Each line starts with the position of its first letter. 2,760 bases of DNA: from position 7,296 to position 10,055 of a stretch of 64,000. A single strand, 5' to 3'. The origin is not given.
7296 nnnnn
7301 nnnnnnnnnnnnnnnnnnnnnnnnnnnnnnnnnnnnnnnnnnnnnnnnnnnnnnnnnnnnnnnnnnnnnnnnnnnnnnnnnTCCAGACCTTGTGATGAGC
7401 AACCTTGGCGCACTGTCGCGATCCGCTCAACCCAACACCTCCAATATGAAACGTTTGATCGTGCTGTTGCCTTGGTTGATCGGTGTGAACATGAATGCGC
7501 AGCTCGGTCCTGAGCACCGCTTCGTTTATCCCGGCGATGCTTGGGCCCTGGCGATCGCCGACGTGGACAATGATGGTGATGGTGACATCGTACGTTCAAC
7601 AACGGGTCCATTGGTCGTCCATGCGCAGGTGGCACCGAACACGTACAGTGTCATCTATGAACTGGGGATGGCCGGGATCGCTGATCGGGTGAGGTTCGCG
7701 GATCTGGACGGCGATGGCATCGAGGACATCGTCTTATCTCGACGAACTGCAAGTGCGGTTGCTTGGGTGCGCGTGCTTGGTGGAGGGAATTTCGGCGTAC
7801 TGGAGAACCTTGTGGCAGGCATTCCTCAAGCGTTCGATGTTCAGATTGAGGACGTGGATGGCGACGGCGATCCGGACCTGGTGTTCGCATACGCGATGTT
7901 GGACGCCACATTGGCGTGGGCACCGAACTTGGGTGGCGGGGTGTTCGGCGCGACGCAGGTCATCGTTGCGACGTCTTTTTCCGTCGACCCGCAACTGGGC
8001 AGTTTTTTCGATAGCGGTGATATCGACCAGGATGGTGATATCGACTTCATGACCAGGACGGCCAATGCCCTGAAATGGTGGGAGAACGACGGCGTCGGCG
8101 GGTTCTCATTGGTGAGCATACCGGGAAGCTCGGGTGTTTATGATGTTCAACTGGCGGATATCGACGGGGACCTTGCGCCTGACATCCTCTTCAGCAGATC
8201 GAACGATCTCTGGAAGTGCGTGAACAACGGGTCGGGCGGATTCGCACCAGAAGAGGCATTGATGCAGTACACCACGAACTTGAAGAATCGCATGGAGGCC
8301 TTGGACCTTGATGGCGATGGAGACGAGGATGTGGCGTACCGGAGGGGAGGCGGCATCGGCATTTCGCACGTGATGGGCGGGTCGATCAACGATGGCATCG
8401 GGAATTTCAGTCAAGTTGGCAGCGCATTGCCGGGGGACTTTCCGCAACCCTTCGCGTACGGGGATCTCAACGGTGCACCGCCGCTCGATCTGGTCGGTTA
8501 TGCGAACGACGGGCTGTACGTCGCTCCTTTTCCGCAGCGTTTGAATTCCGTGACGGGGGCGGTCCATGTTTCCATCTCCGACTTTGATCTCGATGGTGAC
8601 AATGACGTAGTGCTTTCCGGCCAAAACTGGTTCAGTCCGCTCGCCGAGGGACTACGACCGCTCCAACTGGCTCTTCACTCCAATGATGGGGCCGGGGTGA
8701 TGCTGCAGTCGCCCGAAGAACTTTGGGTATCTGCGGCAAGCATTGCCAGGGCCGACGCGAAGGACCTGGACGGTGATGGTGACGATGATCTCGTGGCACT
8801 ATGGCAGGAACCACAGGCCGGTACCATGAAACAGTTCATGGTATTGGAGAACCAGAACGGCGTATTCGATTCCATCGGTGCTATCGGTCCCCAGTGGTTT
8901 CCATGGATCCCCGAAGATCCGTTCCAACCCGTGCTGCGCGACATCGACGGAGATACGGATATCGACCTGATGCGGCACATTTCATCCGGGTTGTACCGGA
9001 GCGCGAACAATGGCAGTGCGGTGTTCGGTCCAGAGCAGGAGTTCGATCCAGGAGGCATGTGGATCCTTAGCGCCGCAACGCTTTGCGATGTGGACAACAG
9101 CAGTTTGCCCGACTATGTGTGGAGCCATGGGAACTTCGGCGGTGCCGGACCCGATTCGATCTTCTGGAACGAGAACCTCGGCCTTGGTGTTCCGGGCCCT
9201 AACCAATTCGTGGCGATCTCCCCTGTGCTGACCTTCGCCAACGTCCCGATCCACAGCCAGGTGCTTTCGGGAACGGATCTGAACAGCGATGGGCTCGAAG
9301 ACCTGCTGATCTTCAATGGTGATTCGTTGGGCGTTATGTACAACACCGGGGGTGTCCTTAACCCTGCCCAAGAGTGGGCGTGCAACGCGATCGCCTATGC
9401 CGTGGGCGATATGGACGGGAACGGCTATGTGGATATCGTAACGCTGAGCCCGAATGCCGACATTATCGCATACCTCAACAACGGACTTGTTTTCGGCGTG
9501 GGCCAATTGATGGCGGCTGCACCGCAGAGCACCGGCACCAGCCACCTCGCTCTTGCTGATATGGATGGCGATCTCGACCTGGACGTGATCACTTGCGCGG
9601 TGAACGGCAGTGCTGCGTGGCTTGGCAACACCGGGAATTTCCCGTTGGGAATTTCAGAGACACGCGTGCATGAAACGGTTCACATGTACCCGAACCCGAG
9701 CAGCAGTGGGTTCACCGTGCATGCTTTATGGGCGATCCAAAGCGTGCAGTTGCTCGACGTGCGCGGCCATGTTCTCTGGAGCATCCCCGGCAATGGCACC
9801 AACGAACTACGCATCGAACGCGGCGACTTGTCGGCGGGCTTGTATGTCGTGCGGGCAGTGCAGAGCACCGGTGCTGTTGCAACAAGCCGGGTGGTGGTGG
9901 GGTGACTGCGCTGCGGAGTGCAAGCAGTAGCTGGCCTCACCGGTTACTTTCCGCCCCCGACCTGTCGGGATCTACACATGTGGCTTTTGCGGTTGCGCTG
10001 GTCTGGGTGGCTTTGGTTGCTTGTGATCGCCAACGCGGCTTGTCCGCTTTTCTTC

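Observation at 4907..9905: Tandem FG-GAP/T9SS paralogs sharing a 776-bp identical internal block with sharp boundaries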

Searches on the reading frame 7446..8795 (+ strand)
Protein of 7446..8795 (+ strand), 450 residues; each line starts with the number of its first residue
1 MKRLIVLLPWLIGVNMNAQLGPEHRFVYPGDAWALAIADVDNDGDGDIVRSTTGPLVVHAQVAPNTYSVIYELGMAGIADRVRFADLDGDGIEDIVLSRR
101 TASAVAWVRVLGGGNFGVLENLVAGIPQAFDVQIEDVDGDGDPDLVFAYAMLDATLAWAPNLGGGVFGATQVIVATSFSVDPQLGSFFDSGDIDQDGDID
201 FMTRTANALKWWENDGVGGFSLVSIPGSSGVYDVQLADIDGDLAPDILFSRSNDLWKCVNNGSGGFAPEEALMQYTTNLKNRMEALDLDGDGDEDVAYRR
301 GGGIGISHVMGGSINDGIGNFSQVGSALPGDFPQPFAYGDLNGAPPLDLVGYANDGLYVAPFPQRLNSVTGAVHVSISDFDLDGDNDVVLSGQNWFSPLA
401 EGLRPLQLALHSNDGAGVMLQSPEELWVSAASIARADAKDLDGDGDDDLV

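Call 27: find_homologous_proteins(query=window:7446-8795:+, max_evalue=1e-40)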
Query window:7446-8795:+ (450 aa): 16 proteins with E <= 1e-40 among 8000 candidates.
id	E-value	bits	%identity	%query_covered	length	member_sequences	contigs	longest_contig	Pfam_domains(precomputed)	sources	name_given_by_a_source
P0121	4.8e-58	215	28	97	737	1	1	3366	PF01839.30,PF12256.15,PF13517.13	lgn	-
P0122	7.1e-53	198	32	43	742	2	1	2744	PF01839.30,PF01000.32,PF13517.13,PF24511.2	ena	-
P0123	1.8e-50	190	31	72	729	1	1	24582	PF01839.30,PF12256.15,PF13517.13,PF14783.13,PF23743.2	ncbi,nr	ncbi:MAG: VCBS repeat-containing protein [Saprospiraceae bacterium]|nr:VCBS repeat-containing protei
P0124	1.9e-50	190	31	82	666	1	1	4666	PF01839.30,PF12256.15,PF01000.32,PF13517.13,PF18962.8,PF24511.2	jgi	-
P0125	2.6e-50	190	32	52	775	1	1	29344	PF01839.30,PF12256.15,PF13517.13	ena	-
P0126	2.6e-49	186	29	62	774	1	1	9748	PF01839.30,PF13517.13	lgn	-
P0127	3.7e-49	186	28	79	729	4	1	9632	PF01839.30,PF13517.13,PF14783.13,PF23743.2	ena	-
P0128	3.2e-48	183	29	88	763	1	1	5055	PF01839.30,PF12256.15,PF13517.13,PF18962.8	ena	-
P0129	3.0e-46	176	32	60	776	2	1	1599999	PF01839.30,PF16743.11,PF13517.13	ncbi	-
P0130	8.9e-46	175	28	64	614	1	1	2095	PF01839.30,PF13517.13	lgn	-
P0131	2.0e-44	170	31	58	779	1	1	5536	PF01839.30,PF12256.15,PF13517.13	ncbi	-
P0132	9.6e-44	168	37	32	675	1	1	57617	PF01839.30,PF13517.13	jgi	-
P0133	3.1e-43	166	27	58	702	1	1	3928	PF01839.30,PF13517.13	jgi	jgi:hypothetical protein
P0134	5.5e-42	162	37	39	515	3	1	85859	PF01839.30,PF12256.15,PF13517.13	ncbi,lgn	ncbi:MAG: VCBS repeat-containing protein [Planctomycetota bacterium]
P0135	5.9e-42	162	27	70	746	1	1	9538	PF01839.30,PF12256.15,PF13517.13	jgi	jgi:hypothetical protein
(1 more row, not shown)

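Call 28: find_related_loci(query=window:7446-8795:+, collection=metagenome_contigs, flank=6000)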
Query window:7446-8795:+ (450 aa) in metagenome_contigs; peptide patterns used: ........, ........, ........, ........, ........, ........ (x = any residue, [..] = any of these).
188 stretches matched a pattern; 40 encode a relative of the query (tblastn E <= 1e-3); 40 distinct loci.
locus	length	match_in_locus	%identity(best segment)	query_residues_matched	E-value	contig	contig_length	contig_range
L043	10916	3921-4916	29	32-450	1e-12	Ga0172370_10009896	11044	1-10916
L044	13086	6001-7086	27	2-392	7e-12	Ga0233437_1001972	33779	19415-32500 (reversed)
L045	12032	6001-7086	27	2-392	7e-12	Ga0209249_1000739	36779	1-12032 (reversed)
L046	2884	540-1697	26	34-450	2e-11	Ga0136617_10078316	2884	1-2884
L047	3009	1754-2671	25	112-450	3e-10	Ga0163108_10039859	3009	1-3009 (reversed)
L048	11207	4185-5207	26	26-419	5e-10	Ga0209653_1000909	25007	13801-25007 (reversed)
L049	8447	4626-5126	31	82-254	2e-9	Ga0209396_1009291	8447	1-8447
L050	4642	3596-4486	29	20-450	2e-9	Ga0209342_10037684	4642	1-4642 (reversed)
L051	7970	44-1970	27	190-450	2e-8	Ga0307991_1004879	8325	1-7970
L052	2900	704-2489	29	190-389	2e-8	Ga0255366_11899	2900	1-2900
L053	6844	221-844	26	238-426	6e-8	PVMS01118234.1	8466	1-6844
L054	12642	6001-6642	26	86-389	2e-7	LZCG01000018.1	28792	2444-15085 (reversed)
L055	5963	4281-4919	28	190-389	3e-7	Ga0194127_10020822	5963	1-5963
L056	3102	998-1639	27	128-449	2e-6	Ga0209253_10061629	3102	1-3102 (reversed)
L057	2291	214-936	31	86-389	2e-6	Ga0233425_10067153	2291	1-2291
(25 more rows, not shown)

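Call 69: search_protein_representatives(protein=window:7446-8795:+)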
Query: 450 residues. Proteins with E-value up to 0.001 (for the whole library): 27446; up to 1e-10: 12484; up to 1e-30: 1807. The best 150 are listed.
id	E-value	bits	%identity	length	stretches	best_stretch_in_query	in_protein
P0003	0.0e+00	1023.2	70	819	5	1-450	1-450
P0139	5.6e-133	460.4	35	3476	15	63-224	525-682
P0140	3.6e-118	411.6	35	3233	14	38-296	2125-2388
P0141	3.9e-117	408.2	33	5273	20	39-358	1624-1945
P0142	6.4e-113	394.3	37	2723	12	79-222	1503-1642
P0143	2.3e-112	392.4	37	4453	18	79-241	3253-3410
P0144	1.7e-110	386.3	34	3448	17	27-221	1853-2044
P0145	1.5e-109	383.2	38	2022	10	76-254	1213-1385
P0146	8.6e-108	377.4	37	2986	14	81-297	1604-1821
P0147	1.8e-106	373.0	32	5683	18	82-217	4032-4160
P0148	2.1e-106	372.8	42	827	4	3-449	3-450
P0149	2.3e-105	369.4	36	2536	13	79-218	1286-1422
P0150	3.2e-100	352.4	34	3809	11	36-322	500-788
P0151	1.1e-98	347.4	35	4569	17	79-325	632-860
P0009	5.9e-98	345.0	38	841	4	8-449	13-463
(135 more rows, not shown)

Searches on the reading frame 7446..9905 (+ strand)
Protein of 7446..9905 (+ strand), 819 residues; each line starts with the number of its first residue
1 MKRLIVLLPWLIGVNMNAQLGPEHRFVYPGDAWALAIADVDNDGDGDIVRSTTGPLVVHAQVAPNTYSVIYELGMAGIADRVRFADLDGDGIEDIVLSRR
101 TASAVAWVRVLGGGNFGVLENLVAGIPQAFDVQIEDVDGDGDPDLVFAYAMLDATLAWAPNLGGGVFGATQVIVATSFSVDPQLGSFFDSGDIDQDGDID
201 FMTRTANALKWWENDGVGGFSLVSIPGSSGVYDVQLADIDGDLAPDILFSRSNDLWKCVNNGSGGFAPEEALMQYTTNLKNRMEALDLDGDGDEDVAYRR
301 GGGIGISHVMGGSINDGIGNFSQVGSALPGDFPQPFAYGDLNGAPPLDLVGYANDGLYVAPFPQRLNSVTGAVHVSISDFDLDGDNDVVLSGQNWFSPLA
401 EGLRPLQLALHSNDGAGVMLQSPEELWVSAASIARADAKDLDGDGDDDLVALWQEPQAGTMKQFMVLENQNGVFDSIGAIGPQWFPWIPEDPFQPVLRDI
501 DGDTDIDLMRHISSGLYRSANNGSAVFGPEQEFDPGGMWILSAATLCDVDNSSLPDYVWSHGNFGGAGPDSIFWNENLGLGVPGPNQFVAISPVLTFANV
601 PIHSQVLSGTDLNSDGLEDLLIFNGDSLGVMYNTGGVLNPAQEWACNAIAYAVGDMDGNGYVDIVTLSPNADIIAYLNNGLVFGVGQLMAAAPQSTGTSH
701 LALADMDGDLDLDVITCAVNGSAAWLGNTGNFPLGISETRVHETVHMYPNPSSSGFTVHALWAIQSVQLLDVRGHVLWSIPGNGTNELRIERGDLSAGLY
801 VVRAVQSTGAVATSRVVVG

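Call 6: search_protein_families(library=pfam, proteins=[window:7446-9902:+], max_evalue=0.01)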
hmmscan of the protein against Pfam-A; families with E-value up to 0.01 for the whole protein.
window:7446-9902:+ (819 aa): 5 families
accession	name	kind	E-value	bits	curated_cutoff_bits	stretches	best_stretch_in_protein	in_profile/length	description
PF13517.12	FG-GAP_3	-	6.7e-43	145.6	26.9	8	192-248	1-60/61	FG-GAP-like repeat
PF01839.29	FG-GAP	-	3.2e-09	36.9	22.1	0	606-627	5-25/37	FG-GAP repeat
PF16743.10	PliI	-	3.8e-06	27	27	0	77-110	57-90/123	Periplasmic lysozyme inhibitor of I-type lysozyme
PF18962.6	Por_Secre_tail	-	4.1e-06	27.4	27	1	747-818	1-75/75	Secretion system C-terminal sorting domain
PF12256.14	TcdB_toxin_midN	-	0.0074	16.1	24.8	0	82-99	30-47/181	Insecticide toxin TcdB middle/N-terminal region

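Call 9: find_encoding_contigs(protein=window:7446-9905:+, flank=10000, max_places=10)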
Protein window:7446-9905:+ (819 aa): no gene with exactly this product is on record in the collection.

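Call 44: search_protein_families(library=ncbifam, proteins=[window:7446-9902:+], max_evalue=0.1)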
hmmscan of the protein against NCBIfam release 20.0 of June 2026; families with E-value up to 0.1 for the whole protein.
window:7446-9902:+ (819 aa): 5 families
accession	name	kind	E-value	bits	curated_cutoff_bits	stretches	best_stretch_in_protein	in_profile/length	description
TIGR04183.1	Por_Secre_tail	domain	2.9e-07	30.3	23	1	747-818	1-71/72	T9SS type A sorting domain-containing protein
NF038113.1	T9SSA_dep_M36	equivalog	0.00026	19.3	885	1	734-818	783-868/869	T9SS-dependent M36 family metallopeptidase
NF000157.1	fusid_est_FusH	equivalog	0.00074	18.3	999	1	654-723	266-339/520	fusidic acid esterase FusH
NF052506.1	PA5033_fam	subfamily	0.013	14.3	100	1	276-313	24-61/284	PA5033 family protein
NF040734.1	CC-COOH_SaoC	equivalog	0.026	14.3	80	0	430-469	44-82/148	Cys-Cys-COOH (seleno)protein SaoC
